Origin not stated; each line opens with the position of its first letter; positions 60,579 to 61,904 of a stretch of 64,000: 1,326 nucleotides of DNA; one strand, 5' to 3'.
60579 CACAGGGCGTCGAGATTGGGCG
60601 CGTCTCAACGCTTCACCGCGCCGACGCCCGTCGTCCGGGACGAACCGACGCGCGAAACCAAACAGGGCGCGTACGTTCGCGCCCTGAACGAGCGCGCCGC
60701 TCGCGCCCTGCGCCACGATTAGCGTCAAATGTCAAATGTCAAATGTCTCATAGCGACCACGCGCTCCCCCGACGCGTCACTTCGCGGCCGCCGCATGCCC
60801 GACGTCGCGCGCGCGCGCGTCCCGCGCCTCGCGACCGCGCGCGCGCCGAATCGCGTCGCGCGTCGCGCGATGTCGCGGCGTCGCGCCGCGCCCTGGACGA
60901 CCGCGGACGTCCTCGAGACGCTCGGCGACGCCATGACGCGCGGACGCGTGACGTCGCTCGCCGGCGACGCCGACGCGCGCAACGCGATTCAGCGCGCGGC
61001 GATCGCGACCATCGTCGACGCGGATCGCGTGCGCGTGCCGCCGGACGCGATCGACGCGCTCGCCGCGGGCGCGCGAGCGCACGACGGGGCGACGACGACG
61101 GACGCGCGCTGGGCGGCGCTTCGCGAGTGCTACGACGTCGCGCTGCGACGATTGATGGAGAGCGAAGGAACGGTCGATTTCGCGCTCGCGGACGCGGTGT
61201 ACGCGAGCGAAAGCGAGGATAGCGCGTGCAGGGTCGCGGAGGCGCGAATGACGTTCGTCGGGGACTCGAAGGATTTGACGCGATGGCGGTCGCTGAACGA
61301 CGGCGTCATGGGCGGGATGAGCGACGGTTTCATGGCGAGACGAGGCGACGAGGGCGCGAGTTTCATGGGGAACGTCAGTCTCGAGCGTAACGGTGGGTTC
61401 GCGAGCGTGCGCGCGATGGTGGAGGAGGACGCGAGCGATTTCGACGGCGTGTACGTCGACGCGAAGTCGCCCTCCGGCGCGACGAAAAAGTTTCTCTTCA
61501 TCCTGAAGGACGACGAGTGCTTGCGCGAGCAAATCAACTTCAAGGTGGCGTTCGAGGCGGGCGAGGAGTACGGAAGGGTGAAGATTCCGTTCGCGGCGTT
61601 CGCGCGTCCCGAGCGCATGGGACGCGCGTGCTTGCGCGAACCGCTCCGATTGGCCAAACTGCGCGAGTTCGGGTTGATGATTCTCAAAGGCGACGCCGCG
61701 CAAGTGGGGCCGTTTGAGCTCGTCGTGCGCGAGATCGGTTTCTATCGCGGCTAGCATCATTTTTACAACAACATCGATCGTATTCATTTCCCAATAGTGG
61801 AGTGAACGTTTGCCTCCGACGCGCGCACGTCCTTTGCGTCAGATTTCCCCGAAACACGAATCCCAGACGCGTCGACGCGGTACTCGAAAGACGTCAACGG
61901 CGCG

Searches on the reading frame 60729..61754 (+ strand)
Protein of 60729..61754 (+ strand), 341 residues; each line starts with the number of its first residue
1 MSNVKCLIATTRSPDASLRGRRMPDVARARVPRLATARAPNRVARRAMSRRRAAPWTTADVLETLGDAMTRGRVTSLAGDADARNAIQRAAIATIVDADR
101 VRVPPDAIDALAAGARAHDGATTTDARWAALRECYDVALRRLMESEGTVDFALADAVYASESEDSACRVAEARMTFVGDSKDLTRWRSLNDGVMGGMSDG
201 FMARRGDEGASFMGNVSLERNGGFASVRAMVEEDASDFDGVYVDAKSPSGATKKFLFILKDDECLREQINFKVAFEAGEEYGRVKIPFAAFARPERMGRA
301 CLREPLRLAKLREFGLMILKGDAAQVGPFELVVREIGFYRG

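Call 47: search_protein_families(library=pfam, proteins=[window:60729-61754:+], max_evalue=0.00001)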
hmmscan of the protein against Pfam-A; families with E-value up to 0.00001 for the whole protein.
window:60729-61754:+ (341 aa): 1 family
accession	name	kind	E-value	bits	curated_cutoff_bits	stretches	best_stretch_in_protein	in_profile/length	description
PF08547.18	CIA30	-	9.7e-32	110.6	24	1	179-333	5-157/157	Complex I intermediate-associated protein 30 (CIA30)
